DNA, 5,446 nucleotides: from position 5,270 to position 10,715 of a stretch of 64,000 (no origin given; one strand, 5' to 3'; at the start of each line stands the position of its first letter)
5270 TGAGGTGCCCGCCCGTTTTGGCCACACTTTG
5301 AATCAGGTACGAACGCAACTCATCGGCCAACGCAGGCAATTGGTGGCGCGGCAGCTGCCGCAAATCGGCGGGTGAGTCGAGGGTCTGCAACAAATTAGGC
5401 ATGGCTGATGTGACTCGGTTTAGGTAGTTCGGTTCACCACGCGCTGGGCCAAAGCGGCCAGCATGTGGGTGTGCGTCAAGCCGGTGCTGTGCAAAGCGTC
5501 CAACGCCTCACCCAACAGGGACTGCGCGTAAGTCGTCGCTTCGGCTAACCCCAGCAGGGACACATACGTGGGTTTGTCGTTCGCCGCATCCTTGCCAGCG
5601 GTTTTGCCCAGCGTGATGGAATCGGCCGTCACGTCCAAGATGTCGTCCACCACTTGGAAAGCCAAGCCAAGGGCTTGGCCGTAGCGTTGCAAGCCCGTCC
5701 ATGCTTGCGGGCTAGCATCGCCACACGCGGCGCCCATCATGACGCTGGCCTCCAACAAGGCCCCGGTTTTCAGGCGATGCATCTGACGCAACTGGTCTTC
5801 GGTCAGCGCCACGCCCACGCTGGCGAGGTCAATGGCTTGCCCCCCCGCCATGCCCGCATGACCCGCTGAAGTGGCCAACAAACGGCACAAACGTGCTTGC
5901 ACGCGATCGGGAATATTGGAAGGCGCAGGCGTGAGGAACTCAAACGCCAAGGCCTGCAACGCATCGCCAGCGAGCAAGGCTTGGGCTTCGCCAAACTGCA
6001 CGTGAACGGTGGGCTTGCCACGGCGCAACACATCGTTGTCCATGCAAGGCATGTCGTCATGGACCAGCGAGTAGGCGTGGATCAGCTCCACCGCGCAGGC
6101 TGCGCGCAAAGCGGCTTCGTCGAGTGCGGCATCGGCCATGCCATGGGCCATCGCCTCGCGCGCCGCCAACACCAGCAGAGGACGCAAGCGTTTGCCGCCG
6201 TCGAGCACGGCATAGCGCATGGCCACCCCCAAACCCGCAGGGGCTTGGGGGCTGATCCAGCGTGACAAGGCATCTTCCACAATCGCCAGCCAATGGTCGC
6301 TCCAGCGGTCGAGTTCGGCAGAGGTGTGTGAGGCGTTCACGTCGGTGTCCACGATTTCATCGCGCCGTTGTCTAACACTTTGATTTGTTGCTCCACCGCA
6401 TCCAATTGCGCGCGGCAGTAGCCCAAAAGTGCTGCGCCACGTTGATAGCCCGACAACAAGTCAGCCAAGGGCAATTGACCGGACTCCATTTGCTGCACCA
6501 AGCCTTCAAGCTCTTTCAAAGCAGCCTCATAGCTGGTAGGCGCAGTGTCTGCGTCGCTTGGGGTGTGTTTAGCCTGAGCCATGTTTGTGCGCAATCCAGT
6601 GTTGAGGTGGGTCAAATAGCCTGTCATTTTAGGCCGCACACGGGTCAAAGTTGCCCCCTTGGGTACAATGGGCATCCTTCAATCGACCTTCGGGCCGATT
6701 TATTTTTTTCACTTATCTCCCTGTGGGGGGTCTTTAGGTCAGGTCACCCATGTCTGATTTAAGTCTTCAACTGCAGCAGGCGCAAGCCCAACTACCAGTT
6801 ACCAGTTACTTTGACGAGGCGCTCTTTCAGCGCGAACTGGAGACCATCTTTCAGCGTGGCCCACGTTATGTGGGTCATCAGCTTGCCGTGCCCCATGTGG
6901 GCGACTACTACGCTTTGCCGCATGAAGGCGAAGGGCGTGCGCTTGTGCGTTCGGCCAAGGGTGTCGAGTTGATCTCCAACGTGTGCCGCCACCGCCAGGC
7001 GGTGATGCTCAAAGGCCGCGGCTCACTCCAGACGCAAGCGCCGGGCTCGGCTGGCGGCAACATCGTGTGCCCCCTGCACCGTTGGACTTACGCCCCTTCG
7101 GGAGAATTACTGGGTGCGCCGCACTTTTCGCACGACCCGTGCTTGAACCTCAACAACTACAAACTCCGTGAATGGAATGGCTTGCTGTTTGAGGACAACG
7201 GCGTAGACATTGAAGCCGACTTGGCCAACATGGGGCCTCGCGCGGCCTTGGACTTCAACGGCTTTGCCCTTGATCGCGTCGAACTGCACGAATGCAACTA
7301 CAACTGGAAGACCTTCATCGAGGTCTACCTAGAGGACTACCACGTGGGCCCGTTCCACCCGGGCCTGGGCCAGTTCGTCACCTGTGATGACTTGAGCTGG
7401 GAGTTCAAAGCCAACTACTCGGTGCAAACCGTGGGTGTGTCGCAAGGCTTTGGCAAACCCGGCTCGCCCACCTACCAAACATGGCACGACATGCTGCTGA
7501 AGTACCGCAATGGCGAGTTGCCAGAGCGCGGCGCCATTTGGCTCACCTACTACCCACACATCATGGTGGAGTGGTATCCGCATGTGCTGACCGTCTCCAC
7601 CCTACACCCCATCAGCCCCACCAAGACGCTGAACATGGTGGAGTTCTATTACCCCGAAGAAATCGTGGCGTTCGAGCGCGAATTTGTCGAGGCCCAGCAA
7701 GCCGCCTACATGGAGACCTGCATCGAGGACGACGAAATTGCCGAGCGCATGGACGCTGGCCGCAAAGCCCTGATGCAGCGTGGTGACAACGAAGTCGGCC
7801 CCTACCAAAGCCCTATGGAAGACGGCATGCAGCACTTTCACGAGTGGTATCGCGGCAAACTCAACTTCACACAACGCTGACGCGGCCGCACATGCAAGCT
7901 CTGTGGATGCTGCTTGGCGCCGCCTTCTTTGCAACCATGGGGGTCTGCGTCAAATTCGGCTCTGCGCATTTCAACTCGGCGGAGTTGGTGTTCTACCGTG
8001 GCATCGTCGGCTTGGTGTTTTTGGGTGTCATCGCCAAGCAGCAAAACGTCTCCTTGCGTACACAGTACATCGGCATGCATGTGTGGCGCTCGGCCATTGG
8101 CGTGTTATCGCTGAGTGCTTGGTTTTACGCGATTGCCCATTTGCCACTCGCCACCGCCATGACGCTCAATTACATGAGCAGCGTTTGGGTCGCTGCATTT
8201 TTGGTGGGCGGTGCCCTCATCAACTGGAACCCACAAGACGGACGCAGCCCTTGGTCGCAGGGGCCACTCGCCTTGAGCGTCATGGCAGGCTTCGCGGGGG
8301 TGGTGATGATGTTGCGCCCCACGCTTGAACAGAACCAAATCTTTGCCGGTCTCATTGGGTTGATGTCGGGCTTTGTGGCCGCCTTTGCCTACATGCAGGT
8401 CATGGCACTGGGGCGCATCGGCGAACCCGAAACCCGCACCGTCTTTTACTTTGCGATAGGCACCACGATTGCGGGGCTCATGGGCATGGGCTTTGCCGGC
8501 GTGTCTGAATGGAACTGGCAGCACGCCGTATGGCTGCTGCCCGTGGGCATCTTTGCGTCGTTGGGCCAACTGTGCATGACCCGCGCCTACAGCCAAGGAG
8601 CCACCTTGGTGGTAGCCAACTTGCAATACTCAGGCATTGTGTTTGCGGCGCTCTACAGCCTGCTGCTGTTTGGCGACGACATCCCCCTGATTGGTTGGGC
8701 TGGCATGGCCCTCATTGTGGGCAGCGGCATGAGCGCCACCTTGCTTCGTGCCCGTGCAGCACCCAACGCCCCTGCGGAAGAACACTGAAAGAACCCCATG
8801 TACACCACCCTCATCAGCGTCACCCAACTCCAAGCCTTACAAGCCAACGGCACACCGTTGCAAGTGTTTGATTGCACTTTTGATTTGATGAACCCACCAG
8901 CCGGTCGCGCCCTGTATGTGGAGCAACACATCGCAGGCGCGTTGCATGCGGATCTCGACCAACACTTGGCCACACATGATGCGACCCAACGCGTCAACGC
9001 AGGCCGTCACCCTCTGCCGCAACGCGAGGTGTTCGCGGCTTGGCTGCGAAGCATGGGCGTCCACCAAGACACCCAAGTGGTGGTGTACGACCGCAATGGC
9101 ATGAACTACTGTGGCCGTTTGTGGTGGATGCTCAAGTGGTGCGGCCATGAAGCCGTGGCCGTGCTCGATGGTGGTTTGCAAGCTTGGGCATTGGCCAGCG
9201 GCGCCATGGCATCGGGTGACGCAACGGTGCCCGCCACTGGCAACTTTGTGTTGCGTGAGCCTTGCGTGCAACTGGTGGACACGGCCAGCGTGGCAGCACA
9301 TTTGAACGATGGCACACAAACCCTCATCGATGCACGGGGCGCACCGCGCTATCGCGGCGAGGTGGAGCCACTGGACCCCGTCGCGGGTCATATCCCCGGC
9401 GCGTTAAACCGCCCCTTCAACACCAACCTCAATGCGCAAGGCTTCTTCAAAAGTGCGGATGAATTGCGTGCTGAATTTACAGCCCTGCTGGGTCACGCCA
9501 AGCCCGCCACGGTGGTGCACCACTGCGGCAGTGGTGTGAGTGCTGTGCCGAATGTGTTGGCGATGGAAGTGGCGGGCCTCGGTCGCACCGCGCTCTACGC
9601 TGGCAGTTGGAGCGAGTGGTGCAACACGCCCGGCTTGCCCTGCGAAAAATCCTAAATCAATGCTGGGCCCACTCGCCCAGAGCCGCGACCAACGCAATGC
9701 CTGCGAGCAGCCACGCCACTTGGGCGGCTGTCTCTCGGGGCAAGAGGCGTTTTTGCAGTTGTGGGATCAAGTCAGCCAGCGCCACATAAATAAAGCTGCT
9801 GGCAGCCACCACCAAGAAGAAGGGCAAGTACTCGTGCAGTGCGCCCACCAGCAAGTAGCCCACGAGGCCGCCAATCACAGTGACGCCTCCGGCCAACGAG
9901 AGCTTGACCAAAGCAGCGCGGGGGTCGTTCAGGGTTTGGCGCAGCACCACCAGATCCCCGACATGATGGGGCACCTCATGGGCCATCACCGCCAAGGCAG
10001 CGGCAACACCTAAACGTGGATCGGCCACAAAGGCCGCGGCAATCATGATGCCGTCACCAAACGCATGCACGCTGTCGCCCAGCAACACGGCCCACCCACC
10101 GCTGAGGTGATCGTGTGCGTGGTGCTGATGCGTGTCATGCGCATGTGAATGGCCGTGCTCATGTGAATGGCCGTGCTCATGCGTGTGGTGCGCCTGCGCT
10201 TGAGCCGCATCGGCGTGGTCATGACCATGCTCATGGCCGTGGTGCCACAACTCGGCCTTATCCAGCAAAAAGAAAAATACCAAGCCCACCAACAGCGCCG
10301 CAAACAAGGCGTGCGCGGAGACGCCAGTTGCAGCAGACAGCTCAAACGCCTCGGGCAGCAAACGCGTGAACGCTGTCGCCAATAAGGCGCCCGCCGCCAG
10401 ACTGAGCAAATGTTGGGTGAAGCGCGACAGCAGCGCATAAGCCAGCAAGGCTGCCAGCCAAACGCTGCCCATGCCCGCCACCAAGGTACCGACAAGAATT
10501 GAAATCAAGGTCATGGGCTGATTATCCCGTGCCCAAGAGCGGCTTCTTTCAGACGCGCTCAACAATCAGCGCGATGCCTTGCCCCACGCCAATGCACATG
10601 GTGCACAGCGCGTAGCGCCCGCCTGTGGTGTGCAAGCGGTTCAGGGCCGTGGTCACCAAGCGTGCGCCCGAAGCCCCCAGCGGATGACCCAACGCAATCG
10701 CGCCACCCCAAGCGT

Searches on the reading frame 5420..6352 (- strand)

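Call 47: search_protein_families(library=ncbifam, max_evalue=1e-20, proteins=[window:5420-6352:-])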
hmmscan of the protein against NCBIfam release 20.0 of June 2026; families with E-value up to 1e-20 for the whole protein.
window:5420-6352:- (310 aa): 15 families
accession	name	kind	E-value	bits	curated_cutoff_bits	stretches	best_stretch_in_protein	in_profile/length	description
NF045485.1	FPPsyn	subfamily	3.2e-99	331.7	275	1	23-309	6-287/288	farnesyl diphosphate synthase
NF045685.1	GGPPSynCrtE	equivalog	6.7e-81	271.5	460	1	23-309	12-292/293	geranylgeranyl diphosphate synthase CrtE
NF007877.0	PRK10581.1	equivalog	1.6e-76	257.4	321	1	25-309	14-298/299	(2E,6E)-farnesyl diphosphate synthase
NF041169.1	f2_encap_cargo4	exception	5.9e-58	196.7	450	1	50-284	47-267/334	family 2 encapsulin nanocompartment cargo protein polyprenyl transferase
NF040698.1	IdsA_Meth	equivalog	1.2e-51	175.9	468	1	24-280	13-261/328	short chain isoprenyl diphosphate synthase IdsA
NF041003.1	GGPP_syn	equivalog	3e-49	167.9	500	1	14-295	2-273/326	geranylgeranyl diphosphate synthase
NF040789.2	gerfarn_diphsyn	equivalog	2.7e-37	128.7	560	1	24-266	17-264/345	geranylfarnesyl diphosphate synthase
NF045549.1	GGPPsyn_IdsB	equivalog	7.6e-33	114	475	1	52-272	64-272/346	geranylgeranyl diphosphate synthase IdsB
NF008140.0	PRK10888.1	equivalog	2.2e-31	109.4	412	1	47-286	38-261/323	octaprenyl diphosphate synthase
NF045628.1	HxpDPsynlarge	equivalog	3.1e-31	108.6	500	1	25-278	8-244/311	hexaprenyl-diphosphate synthase large subunit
TIGR02749.1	prenyl_cyano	equivalog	1.6e-30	106.2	383.2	1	22-271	14-249/322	solanesyl diphosphate synthase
TIGR02748.1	GerC3_HepT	equivalog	6.2e-30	104.4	456.55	1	22-271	13-245/319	heptaprenyl diphosphate synthase component II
NF040627.1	GFPS_Meth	equivalog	7.5e-26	91.2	600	1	24-241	11-210/285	geranylfarnesyl diphosphate synthase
NF042417.1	NPPPS_Mycobact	equivalog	1.4e-22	80.2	600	1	43-278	46-265/335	nonaprenyl/(2E,6E)-farnesyl/geranylgeranyl diphosphat synthase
NF042416.1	GFPPS_Mycobact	equivalog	2e-22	79.6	600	0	45-284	34-278/350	bifunctional (2E,6E)-farnesyl/geranyl diphosphate synthase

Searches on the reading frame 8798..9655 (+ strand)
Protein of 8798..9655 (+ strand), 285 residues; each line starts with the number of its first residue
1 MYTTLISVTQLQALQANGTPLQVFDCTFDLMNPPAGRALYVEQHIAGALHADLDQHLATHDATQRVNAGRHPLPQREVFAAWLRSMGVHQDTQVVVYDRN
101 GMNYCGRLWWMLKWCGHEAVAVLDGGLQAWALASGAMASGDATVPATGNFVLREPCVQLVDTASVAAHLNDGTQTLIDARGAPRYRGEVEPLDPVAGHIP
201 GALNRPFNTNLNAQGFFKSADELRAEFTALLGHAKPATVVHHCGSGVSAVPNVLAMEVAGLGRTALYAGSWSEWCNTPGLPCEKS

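Call 47: search_protein_families(library=ncbifam, max_evalue=1e-20, proteins=[window:8798-9655:+])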
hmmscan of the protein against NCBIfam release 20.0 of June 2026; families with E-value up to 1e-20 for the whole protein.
window:8798-9655:+ (285 aa): 1 family
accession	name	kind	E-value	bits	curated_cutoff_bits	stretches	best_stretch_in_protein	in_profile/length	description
NF008557.0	PRK11493.1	equivalog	6.2e-44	150.2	250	1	39-284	41-279/281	3-mercaptopyruvate sulfurtransferase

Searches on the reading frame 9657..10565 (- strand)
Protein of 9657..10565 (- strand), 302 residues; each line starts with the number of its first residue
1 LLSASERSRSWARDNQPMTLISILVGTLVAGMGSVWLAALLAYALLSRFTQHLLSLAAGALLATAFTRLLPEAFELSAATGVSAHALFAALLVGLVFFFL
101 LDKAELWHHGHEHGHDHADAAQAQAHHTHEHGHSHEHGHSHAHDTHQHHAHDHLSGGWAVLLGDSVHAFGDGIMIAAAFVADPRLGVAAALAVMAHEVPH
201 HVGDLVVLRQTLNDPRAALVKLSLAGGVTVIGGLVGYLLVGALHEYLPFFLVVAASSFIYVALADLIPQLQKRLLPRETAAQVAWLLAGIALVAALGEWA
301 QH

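Call 7: search_protein_families(library=ncbifam, max_evalue=1e-10, proteins=[window:9657-10565:-])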
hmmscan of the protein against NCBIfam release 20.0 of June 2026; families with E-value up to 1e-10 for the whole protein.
window:9657-10565:- (302 aa): 1 family
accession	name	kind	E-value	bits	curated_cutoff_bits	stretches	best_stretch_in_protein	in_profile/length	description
NF003243.0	PRK04201.1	equivalog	6e-17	61.8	252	1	24-293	9-258/266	zinc transporter ZupT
